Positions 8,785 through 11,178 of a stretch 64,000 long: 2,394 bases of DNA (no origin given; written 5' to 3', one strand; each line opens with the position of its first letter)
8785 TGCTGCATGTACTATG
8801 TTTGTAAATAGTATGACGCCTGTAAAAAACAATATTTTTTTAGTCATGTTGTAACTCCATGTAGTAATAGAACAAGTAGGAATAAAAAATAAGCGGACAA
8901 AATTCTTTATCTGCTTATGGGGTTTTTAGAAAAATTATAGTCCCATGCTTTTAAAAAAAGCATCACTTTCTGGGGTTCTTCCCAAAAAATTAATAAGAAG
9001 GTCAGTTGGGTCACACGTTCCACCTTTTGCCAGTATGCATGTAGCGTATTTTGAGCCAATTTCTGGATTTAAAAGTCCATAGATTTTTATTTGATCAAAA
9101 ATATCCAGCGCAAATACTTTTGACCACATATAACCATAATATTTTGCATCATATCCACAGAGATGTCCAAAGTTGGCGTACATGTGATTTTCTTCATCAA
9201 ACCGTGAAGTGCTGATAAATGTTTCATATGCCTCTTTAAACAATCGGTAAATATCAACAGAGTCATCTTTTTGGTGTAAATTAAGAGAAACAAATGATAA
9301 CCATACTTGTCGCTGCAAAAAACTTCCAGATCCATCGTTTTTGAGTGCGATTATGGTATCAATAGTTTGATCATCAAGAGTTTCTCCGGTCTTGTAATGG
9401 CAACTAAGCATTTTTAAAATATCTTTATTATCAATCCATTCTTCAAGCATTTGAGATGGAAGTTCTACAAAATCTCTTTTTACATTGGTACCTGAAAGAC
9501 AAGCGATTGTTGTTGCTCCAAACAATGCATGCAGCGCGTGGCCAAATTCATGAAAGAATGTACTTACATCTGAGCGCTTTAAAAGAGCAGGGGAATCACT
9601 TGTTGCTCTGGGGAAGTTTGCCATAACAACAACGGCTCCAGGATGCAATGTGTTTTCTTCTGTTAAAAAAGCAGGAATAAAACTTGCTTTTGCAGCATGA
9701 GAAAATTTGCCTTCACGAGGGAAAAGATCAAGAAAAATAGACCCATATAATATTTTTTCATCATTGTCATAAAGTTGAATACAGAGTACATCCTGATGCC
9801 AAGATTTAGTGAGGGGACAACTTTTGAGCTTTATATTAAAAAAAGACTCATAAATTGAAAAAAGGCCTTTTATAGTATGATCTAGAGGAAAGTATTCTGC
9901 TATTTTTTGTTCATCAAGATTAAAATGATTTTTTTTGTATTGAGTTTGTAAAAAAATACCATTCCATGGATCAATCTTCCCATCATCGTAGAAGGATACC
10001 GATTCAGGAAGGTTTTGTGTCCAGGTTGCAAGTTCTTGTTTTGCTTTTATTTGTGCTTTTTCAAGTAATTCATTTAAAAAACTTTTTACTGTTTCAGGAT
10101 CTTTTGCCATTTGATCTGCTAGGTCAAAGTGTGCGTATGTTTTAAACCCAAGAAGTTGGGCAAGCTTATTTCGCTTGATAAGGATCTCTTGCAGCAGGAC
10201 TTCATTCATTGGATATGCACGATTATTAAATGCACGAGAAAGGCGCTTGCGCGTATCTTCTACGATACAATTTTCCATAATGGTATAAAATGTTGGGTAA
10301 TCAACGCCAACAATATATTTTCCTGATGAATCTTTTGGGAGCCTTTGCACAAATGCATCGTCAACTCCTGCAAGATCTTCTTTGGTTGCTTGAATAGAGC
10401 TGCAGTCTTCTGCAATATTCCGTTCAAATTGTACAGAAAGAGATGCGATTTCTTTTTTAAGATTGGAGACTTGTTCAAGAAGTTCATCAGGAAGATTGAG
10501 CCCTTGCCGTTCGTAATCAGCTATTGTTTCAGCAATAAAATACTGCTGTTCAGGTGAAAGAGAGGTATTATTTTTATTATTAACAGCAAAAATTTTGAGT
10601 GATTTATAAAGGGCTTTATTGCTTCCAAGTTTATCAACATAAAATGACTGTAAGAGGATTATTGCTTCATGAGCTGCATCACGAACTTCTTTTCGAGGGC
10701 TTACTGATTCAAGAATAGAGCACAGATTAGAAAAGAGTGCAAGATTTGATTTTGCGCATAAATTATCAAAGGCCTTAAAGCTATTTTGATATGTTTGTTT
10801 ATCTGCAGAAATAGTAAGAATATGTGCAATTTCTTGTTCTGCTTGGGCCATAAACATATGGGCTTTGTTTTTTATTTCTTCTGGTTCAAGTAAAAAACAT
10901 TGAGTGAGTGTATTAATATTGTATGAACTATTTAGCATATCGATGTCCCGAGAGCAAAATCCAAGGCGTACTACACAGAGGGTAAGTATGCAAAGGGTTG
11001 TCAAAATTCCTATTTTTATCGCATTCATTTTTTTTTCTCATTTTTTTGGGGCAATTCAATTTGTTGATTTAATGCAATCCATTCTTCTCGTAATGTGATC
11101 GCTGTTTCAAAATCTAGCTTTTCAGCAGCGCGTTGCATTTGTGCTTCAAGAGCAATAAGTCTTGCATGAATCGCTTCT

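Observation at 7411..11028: Paralogous family of four small secreted Pro/Arg/Lys-rich proteins arrayed downstream of a signal-peptide-bearing M3 oligopeptidase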

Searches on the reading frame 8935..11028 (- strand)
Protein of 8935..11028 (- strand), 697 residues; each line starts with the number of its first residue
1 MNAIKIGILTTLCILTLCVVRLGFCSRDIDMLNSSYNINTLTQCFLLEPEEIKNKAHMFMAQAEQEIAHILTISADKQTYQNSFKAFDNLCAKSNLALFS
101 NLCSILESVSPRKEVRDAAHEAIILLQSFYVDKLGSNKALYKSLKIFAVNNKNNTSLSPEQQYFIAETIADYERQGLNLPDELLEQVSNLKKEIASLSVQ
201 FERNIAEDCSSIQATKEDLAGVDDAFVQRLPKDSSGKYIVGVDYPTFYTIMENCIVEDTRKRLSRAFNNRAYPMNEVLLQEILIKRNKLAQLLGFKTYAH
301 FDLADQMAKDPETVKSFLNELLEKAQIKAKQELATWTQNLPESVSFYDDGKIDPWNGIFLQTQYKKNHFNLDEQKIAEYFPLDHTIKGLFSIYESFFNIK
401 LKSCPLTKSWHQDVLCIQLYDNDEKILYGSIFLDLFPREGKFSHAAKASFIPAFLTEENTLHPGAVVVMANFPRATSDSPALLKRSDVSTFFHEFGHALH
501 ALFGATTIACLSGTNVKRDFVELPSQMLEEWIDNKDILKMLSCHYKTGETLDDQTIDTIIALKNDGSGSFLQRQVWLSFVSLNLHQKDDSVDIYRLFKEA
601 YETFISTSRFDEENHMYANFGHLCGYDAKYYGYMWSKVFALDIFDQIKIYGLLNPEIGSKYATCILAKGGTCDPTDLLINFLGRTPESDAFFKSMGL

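Call 6: search_protein_families(library=pfam, proteins=[window:8935-11028:-], max_evalue=1)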
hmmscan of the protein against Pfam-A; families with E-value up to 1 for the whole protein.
window:8935-11028:- (697 aa): 6 families
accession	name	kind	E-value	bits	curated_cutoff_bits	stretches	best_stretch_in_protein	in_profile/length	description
PF01432.26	Peptidase_M3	-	3.4e-110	369.9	27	1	251-697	2-457/457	Peptidase family M3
PF19310.4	TOP_N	-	0.012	15.9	27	1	96-182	37-121/123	Neurolysin/Thimet oligopeptidase, N-terminal domain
PF13398.12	Peptidase_M50B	-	0.063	13.4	26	1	487-502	22-37/201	Peptidase M50B-like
PF00831.28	Ribosomal_L29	-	0.072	13.5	24.5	1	181-220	9-48/57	Ribosomal L29 protein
PF14772.11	NYD-SP28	-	0.13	12.7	22.1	1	187-232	52-97/102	Sperm tail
PF24603.1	TPR_30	-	0.19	12.6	29.7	1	62-95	36-69/100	Tetratricopeptide repeat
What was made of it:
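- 8935..11028 (-): M3 family zinc oligopeptidase (697 aa). It has an N-terminal hydrophobic segment ending in a conserved Cys (..VVRLGFC|SRD). PF01432 E=3.4e-110 (call 6).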

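Call 7: search_protein_families(library=ncbifam, proteins=[window:8935-11028:-], max_evalue=1)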
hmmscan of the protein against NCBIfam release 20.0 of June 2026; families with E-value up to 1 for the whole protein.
window:8935-11028:- (697 aa): 3 families
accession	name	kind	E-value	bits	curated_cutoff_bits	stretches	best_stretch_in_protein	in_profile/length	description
NF008159.0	PRK10911.1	equivalog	8.4e-89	298.6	927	1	47-696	17-677/680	oligopeptidase A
NF007624.0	PRK10280.1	equivalog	2.3e-59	201.2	944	1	137-697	109-679/681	peptidyl-dipeptidase Dcp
TIGR02290.1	M3_fam_3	subfamily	0.095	11.6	561.7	1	485-693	373-571/587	M3 family oligoendopeptidase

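Call 11: find_encoding_contigs(protein=window:8935-11028:-, flank=10000, max_places=6)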
Protein window:8935-11028:- (697 aa): no gene with exactly this product is on record in the collection.

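Call 13: find_related_loci(query=window:8935-11028:-, collection=genome_contigs, flank=10000)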
Query window:8935-11028:- (697 aa) in genome_contigs; peptide patterns used: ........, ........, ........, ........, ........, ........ (x = any residue, [..] = any of these).
62 stretches matched a pattern, but none encodes a relative of the query by tblastn (E <= 1e-3).
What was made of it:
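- Tried and rejected: The first genome_contigs scan with M3 as a single protein found nothing (call 13).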

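Call 17: find_homologous_proteins(query=window:8935-11028:-, max_evalue=1e-30)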
Query window:8935-11028:- (697 aa): 4097 proteins with E <= 1e-30 among 8000 candidates; the best 120 are listed.
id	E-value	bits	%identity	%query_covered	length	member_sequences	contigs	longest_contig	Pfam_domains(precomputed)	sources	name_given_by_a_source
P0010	0.0e+0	1592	100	100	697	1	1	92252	PF01432.27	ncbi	-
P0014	0.0e+0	1370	85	100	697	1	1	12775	PF01432.27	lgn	-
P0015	0.0e+0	1264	78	100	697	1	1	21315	PF01432.27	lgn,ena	-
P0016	0.0e+0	1080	68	99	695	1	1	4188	PF01432.27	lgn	-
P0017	1.6e-221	755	48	100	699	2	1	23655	PF01432.27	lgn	-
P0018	9.7e-221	753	50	98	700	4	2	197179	PF01432.27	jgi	jgi:thimet oligopeptidase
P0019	1.0e-220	753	51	96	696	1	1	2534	PF01432.27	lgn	-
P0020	1.4e-220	752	49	99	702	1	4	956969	PF01432.27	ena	-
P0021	2.4e-220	751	48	100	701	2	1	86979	PF01432.27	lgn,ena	-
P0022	2.0e-219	748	48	100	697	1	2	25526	PF01432.27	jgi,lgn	-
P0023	2.3e-219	748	48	98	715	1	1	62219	PF01432.27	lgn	-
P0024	2.6e-219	748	49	100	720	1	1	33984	PF01432.27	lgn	-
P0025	4.4e-218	744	50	96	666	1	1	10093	PF01432.27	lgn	-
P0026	4.9e-218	744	49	99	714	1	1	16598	PF01432.27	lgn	-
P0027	6.6e-218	743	49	98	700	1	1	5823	PF01432.27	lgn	-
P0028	8.7e-218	743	48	100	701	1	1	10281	PF01432.27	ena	-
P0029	6.6e-217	740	50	96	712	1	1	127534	PF01432.27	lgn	-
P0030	1.6e-216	739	49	98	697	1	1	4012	PF01432.27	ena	-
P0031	2.2e-216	738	50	96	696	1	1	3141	PF01432.27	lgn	-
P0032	3.3e-216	738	47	97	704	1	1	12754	PF01432.27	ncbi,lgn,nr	ncbi:MAG: M3 family metallopeptidase [bacterium]|nr:M3 family metallopeptidase [bacterium]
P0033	6.4e-216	737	47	100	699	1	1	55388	PF01432.27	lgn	-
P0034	7.5e-216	737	49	98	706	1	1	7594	PF01432.27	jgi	jgi:thimet oligopeptidase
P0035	9.9e-216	736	48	98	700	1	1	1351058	PF01432.27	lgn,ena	-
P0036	1.2e-215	736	48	98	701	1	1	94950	PF01432.27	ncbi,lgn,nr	ncbi:MAG TPA: M3 family metallopeptidase [Candidatus Babeliales bacterium]|nr:M3 family metallopepti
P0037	3.2e-215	735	47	98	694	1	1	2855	PF01432.27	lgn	-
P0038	3.4e-215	734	48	97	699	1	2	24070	PF01432.27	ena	-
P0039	7.9e-215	733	48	98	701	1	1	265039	PF01432.27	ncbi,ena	-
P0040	1.1e-214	733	48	97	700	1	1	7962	PF01432.27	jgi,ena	-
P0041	1.6e-214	732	48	98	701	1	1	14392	PF01432.27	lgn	-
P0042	4.4e-214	731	48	100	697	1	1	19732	PF01432.27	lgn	-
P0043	4.6e-214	731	48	99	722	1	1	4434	PF01432.27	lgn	-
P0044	6.2e-214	730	47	100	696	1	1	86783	PF01432.27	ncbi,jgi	jgi:thimet oligopeptidase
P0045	7.5e-214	730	48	98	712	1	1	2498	PF01432.27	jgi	-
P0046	1.1e-213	729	50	96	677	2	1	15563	PF01432.27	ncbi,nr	ncbi:MAG TPA: M3 family metallopeptidase [Candidatus Babeliales bacterium]|nr:M3 family metallopepti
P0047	3.3e-213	728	47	98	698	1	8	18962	PF01432.27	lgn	-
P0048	1.0e-212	726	49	96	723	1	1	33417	PF01432.27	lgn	-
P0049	1.3e-212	726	48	99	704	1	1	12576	PF19310.5,PF01432.27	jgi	-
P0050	1.4e-212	726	48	98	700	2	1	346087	PF01432.27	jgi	jgi:thimet oligopeptidase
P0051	2.3e-212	725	48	100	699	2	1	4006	PF01432.27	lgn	-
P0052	3.7e-212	724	48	100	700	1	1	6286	PF01432.27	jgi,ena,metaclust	metaclust:\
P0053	5.1e-212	724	48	98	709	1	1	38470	PF01432.27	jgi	jgi:thimet oligopeptidase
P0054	6.7e-212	724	46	99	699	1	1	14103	PF01432.27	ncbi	-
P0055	7.1e-212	723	49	95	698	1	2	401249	PF19310.5,PF01432.27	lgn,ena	-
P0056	7.4e-212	723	48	98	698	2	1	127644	PF01432.27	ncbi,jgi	-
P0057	7.8e-212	723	47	100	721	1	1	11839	PF01432.27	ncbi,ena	-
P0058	1.0e-211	723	48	98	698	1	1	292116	PF01432.27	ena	-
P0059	1.1e-211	723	48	98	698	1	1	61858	PF01432.27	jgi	-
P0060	1.8e-211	722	48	99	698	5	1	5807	PF01432.27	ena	-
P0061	2.3e-211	722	47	100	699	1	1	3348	PF01432.27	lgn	-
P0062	3.3e-211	721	48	99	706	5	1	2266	PF01432.27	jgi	jgi:thimet oligopeptidase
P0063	4.1e-211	721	47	98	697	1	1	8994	PF01432.27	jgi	jgi:thimet oligopeptidase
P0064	4.9e-211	721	47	100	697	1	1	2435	PF01432.27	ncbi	-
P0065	6.9e-211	720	48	97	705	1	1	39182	PF01432.27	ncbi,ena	-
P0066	7.6e-211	720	46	99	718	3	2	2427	PF19310.5,PF01432.27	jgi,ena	-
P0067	9.4e-211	720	47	98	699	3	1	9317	PF01432.27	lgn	-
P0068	1.2e-210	719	47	98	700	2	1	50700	PF01432.27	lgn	-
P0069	1.3e-210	719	47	98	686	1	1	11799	PF01432.27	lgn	-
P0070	1.8e-210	719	49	96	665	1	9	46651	PF01432.27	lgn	-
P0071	5.4e-210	717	47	98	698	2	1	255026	PF01432.27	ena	-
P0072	6.1e-210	717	48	99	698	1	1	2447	PF01432.27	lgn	-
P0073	6.5e-210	717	47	99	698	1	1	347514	PF01432.27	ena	-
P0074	6.5e-210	717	47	98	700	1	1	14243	PF01432.27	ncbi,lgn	-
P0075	6.7e-210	717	46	100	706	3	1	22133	PF01432.27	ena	-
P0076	8.4e-210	717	47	98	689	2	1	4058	PF01432.27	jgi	jgi:thimet oligopeptidase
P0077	8.6e-210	717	46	99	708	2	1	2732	PF01432.27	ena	-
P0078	8.6e-210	717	47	98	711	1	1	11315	PF01432.27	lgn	-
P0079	9.4e-210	716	47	99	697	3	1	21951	PF19310.5,PF01432.27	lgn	-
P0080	1.1e-209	716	48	98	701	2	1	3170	PF01432.27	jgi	-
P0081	1.6e-209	716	46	98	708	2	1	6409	PF01432.27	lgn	-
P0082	3.4e-209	715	47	97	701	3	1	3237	PF01432.27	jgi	-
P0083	4.6e-209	714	47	98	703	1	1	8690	PF01432.27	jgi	-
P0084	5.2e-209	714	46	98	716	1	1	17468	PF01432.27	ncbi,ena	-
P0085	8.0e-209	713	47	99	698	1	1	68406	PF01432.27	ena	-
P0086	1.0e-208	713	48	98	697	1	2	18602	PF01432.27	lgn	-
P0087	1.1e-208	713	46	99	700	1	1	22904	PF01432.27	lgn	-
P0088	1.8e-208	712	47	98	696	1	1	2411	PF01432.27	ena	-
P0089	2.2e-208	712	48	97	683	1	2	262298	PF01432.27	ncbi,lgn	-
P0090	2.9e-208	712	47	98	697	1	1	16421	PF01432.27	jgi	jgi:thimet oligopeptidase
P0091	3.7e-208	711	48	98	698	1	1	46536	PF01432.27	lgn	-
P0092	4.3e-208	711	47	99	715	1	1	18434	PF01432.27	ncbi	-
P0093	5.3e-208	711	46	100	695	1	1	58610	PF01432.27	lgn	-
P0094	5.8e-208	711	48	96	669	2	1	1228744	PF01432.27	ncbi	-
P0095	7.0e-208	710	47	97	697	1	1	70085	PF01432.27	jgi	-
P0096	7.8e-208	710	45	100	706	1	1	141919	PF01432.27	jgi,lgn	-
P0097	8.9e-208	710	47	99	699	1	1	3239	PF01432.27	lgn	-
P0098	9.6e-208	710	47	98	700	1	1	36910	PF01432.27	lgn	-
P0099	1.1e-207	710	47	97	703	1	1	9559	PF01432.27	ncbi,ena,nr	ncbi:MAG TPA: hypothetical protein ENI08_00335 [Candidatus Dependentiae bacterium]|nr:hypothetical p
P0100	1.5e-207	709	47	98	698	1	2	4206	PF01432.27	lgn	-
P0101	1.6e-207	709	48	96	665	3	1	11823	PF01432.27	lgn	-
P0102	1.8e-207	709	47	97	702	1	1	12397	PF01432.27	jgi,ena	-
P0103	1.8e-207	709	49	93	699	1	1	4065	PF01432.27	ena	-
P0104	2.4e-207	709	47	97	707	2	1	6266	PF01432.27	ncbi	-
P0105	2.5e-207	708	48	97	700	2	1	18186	PF19310.5,PF01432.27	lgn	-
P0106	2.5e-207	708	48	98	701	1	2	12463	PF01432.27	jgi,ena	-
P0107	3.1e-207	708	47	98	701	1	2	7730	PF01432.27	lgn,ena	-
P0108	3.5e-207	708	46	98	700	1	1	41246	PF01432.27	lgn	-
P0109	4.2e-207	708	46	98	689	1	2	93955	PF19310.5,PF01432.27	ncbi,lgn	-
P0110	8.9e-207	707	48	98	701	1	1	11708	PF01432.27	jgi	jgi:thimet oligopeptidase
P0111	1.0e-206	706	47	98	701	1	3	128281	PF01432.27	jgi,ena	-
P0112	1.3e-206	706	46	98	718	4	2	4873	PF01432.27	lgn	-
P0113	1.3e-206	706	48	98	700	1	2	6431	PF01432.27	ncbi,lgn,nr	ncbi:MAG: Zn-dependent oligopeptidase [Candidatus Babeliales bacterium]|nr:Zn-dependent oligopeptida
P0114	1.5e-206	706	45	100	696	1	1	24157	PF01432.27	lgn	-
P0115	1.8e-206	706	47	99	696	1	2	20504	PF01432.27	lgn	-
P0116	1.9e-206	706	47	98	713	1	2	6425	PF01432.27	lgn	-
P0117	2.0e-206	705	47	98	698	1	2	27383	PF01432.27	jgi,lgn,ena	-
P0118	2.1e-206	705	47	97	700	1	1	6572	PF01432.27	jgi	-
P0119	3.2e-206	705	46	98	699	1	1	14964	PF19310.5,PF01432.27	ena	-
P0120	3.4e-206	705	46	99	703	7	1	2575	PF01432.27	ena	-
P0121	4.0e-206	704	45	100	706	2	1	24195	PF01432.27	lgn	-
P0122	4.9e-206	704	46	98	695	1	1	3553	PF01432.27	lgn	-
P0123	5.4e-206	704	46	100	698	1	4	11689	PF01432.27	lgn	-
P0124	5.7e-206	704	47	95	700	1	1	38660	PF01432.27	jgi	-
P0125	7.6e-206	704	45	99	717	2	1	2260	PF01432.27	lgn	-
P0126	8.6e-206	703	46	96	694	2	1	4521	PF19310.5,PF01432.27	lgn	-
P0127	1.4e-205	703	47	99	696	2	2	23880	PF01432.27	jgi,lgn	jgi:thimet oligopeptidase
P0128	1.8e-205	702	46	100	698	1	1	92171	PF19310.5,PF01432.27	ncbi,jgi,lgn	-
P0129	2.0e-205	702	47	98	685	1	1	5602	PF01432.27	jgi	jgi:thimet oligopeptidase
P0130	2.2e-205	702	48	93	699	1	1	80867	PF01432.27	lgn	-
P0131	2.3e-205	702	46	98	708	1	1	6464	PF01432.27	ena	-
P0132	2.6e-205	702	48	96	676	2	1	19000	PF19310.5,PF01432.27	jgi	-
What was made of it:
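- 8935..11028 (-): Thousands of homologs of about 700 aa exist (call 17).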

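Call 18: find_encoding_contigs(protein=P0014, flank=8000, max_places=3)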
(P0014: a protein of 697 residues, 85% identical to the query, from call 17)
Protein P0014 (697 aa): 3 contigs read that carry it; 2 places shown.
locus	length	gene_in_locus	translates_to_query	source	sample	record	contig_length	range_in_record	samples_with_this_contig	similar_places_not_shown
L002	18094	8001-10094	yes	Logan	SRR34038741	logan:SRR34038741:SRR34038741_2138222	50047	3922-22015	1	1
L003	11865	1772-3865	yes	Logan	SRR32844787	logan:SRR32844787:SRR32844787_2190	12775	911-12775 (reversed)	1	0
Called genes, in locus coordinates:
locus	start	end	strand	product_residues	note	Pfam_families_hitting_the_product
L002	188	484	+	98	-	-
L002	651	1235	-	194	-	PF01330:RuvA_N, PF14520:HHH_5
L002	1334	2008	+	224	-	PF13298:LigD_N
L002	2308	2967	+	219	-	PF00923:TAL_FSA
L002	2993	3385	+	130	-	PF07884:VKOR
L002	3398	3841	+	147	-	PF24661:DUF7649 (faint), PF07681:DoxX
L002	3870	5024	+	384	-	PF13439:Glyco_transf_4, PF13524:Glyco_trans_1_2 (faint), PF13579:Glyco_trans_4_4, PF00534:Glycos_transf_1, PF13692:Glyco_trans_1_4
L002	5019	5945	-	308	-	PF00023:Ank (faint), PF12796:Ank_2, PF13637:Ank_4 (faint), PF13606:Ank_3 (faint)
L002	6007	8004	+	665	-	PF00270:DEAD (weak), PF04851:ResIII, PF13604:AAA_30 (weak), PF14814:UB2H (weak), PF17757:UvrB_inter, PF27431:UvrB_3rd, PF00271:Helicase_C, PF12344:UvrB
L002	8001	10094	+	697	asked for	PF01432:Peptidase_M3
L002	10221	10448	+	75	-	-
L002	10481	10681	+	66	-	-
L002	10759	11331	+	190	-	-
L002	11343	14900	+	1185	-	PF00924:MS_channel_2nd, PF21082:MS_channel_3rd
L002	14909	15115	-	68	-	-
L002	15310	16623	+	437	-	PF03553:Na_H_antiporter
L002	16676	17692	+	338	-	PF01145:Band_7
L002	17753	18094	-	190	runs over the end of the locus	-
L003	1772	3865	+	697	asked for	PF01432:Peptidase_M3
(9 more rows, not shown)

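Call 19: find_encoding_contigs(protein=P0015, flank=8000, max_places=3)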
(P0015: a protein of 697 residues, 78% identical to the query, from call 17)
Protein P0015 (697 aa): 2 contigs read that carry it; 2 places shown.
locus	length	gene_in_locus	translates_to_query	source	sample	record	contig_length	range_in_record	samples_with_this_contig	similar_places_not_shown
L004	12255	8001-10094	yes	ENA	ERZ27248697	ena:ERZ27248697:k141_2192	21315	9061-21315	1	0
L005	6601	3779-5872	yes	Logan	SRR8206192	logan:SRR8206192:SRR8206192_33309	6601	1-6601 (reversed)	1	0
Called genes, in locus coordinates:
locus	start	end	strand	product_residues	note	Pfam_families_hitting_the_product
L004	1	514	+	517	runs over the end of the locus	-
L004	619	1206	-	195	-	PF01330:RuvA_N, PF14520:HHH_5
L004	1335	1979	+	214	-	PF13298:LigD_N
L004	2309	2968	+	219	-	PF00923:TAL_FSA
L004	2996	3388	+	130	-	PF07884:VKOR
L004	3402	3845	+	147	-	PF07681:DoxX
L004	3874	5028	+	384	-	PF13439:Glyco_transf_4, PF13579:Glyco_trans_4_4, PF00534:Glycos_transf_1, PF13692:Glyco_trans_1_4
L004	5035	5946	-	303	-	PF00023:Ank (faint), PF13637:Ank_4 (faint), PF12796:Ank_2, PF13606:Ank_3 (faint)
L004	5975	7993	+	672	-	PF00270:DEAD (weak), PF04851:ResIII, PF13604:AAA_30 (weak), PF17757:UvrB_inter, PF14814:UB2H (weak), PF27431:UvrB_3rd, PF00271:Helicase_C, PF12344:UvrB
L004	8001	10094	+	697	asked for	PF01432:Peptidase_M3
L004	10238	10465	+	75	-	-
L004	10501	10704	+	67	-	-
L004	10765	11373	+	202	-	-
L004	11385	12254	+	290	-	?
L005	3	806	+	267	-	?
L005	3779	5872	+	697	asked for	PF01432:Peptidase_M3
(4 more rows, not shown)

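Call 20: find_encoding_contigs(protein=P0016, flank=8000, max_places=3)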
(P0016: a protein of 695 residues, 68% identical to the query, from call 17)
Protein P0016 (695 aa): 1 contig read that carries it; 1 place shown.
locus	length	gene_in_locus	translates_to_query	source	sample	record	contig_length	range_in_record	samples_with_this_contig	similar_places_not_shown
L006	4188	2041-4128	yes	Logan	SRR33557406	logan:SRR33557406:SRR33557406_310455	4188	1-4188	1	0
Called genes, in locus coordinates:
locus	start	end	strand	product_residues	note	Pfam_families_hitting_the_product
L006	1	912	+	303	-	?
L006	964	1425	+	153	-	-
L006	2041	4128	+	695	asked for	PF01432:Peptidase_M3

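Call 26: find_encoding_contigs(protein=P0017, flank=6000, max_places=2)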
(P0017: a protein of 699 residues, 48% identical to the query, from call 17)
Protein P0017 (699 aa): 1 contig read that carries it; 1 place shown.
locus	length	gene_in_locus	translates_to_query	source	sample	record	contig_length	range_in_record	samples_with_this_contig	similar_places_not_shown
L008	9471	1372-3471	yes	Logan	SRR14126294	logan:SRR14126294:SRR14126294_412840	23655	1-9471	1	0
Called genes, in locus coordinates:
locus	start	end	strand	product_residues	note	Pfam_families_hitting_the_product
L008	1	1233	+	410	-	?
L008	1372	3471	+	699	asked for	PF01432:Peptidase_M3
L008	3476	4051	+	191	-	-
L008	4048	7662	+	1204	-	PF00924:MS_channel_2nd, PF21082:MS_channel_3rd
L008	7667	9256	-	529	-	PF24807:WD40_CDC20-Fz (weak), PF24817:WD40_WDHD1_1st, PF25171:Beta-prop_WDR36-Utp21_1st (weak), PF25172:Beta-prop_WDR3_2nd (weak), PF25173:Beta-prop_WDR3_1st, PF25174:Beta-prop_THOC3, PF23381:Beta-prop_IFT122_1st, PF25175:Beta-prop_WDR5, +6 more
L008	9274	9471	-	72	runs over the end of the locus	-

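Call 33: find_encoding_contigs(protein=P0018, flank=5000, max_places=2)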
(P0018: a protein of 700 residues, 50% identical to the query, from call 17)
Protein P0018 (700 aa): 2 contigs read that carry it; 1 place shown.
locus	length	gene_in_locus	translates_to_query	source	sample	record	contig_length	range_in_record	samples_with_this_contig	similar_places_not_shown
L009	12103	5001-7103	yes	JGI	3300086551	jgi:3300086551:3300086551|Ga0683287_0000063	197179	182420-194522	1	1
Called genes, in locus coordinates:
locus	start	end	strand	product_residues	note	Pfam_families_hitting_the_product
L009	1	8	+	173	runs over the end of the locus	-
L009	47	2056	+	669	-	PF02518:HATPase_c, PF13589:HATPase_c_3, PF01119:DNA_mis_repair, PF08676:MutL_C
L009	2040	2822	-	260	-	PF06790:UPF0259 (weak), PF25231:DUF7847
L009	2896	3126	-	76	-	-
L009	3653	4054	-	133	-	-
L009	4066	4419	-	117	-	-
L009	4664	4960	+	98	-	-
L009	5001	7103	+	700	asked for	PF01432:Peptidase_M3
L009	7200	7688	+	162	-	-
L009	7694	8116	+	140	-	-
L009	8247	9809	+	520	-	PF09820:AAA-ATPase_like, PF08011:PDDEXK_9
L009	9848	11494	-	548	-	PF01663:Phosphodiest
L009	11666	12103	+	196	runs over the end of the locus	-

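Call 34: find_encoding_contigs(protein=P0029, flank=5000, max_places=2)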
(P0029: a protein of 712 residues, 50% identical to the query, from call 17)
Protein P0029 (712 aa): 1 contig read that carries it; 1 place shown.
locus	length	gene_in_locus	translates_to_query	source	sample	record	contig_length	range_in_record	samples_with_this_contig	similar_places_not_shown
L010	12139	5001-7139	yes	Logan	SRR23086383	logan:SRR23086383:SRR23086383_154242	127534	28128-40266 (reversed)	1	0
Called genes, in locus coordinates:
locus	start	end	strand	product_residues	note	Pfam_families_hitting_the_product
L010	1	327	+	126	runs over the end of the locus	PF07884:VKOR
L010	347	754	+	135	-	PF07681:DoxX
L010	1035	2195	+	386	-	PF13439:Glyco_transf_4, PF13579:Glyco_trans_4_4, PF00534:Glycos_transf_1, PF13692:Glyco_trans_1_4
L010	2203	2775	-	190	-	PF00023:Ank (faint), PF13606:Ank_3 (faint), PF12796:Ank_2, PF13857:Ank_5 (faint), PF13637:Ank_4 (weak)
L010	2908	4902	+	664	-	PF00270:DEAD (weak), PF04851:ResIII, PF13604:AAA_30 (faint), PF17757:UvrB_inter, PF27431:UvrB_3rd, PF00271:Helicase_C, PF12344:UvrB, PF02151:UVR (weak)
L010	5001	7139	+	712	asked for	PF01432:Peptidase_M3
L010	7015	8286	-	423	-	PF01168:Ala_racemase_N, PF00842:Ala_racemase_C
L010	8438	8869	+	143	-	-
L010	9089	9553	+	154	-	-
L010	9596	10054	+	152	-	-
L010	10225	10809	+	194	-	-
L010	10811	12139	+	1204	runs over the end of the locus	PF00924:MS_channel_2nd, PF21082:MS_channel_3rd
